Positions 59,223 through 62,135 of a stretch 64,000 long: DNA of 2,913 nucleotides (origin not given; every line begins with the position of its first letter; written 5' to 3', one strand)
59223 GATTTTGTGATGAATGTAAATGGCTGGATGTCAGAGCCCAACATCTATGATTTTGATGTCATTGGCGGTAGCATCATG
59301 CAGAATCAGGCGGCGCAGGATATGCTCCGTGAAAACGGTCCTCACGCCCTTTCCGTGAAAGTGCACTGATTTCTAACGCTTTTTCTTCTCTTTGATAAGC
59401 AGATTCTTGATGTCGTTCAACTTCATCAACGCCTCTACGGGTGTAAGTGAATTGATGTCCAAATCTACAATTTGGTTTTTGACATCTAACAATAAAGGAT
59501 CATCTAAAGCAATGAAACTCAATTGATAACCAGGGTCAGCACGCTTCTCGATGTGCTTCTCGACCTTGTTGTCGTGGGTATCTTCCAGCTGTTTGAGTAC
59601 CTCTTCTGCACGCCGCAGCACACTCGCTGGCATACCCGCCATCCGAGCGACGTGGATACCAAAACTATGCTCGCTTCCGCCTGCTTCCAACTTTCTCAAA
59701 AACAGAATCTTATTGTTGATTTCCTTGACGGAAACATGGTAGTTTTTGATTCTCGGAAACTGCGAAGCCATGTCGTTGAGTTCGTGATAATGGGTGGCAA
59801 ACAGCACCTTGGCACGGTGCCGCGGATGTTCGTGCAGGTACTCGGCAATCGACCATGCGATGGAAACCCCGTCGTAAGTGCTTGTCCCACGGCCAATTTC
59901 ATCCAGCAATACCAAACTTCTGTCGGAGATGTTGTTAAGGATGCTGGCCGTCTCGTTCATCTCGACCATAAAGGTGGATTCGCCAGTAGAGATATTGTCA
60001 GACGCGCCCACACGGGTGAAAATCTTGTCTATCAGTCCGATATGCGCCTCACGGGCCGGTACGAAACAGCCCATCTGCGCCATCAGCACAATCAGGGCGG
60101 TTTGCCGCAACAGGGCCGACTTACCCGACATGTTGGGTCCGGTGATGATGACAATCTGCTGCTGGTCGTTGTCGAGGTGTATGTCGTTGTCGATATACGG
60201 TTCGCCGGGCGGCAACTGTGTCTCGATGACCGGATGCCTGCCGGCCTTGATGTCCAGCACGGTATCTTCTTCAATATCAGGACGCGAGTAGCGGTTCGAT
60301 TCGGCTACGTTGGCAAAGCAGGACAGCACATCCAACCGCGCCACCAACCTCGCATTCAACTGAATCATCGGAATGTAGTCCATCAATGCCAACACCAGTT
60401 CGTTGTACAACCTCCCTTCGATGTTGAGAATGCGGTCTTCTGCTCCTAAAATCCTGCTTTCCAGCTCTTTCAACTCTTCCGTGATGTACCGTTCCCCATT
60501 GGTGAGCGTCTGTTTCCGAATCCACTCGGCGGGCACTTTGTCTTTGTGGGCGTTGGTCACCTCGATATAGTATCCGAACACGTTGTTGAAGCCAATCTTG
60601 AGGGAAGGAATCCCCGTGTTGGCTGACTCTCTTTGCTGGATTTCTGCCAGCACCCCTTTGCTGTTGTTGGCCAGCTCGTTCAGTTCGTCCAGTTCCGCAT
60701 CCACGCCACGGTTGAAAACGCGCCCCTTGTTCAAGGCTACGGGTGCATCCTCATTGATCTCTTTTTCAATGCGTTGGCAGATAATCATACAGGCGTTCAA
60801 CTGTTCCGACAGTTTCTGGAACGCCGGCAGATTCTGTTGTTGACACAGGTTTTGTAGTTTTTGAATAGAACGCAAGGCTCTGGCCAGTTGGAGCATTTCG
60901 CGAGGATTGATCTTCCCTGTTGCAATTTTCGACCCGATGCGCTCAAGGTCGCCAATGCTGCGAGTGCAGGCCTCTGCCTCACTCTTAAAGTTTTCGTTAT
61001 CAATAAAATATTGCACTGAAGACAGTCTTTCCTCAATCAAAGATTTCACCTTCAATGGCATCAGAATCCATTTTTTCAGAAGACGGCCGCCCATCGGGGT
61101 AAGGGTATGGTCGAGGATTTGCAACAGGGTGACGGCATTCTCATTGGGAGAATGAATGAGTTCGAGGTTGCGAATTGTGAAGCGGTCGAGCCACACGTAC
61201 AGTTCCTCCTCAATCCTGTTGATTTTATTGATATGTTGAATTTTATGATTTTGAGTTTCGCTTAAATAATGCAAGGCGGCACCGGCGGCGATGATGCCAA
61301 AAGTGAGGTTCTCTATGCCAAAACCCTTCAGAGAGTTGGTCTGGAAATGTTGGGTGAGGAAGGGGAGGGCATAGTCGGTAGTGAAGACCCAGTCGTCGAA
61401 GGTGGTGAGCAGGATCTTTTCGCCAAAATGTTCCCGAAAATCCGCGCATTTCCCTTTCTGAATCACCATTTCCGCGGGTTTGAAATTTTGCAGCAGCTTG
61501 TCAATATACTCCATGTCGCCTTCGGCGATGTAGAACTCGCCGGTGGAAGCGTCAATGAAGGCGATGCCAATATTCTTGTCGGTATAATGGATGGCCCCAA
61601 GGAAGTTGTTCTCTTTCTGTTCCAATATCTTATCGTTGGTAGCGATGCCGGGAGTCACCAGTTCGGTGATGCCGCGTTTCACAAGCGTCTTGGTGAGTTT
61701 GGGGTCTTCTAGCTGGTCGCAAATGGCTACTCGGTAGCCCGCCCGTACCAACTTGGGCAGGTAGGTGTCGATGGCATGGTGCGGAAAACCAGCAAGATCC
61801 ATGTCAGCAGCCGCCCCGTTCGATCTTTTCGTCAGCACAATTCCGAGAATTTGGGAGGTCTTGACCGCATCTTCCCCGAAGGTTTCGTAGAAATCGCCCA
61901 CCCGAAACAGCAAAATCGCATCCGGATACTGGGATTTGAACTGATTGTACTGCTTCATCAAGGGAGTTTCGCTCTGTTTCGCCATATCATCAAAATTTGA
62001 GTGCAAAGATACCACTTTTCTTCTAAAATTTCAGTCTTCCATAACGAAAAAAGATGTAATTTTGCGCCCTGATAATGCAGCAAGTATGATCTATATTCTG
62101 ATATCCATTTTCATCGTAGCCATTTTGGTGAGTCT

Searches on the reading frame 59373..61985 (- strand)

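Call 65: search_protein_families(library=pfam, proteins=[window:59373-61985:-], max_evalue=1e-8)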
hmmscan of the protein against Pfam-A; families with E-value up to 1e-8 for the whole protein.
window:59373-61985:- (870 aa): 5 families
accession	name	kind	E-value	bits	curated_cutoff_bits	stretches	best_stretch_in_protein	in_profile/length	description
PF00488.27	MutS_V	-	2.9e-84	282.2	30.2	1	612-801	1-188/188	MutS domain V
PF05192.23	MutS_III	-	1.7e-42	146.4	34.1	1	270-558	2-194/194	MutS domain III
PF01624.25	MutS_I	-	3.3e-40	137.3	20.6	1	7-118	1-112/113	MutS domain I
PF05190.23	MutS_IV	-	8.7e-30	103.3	22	1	427-518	1-92/92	MutS family domain IV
PF05188.22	MutS_II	-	7.6e-19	68.9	25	1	127-252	1-132/133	MutS domain II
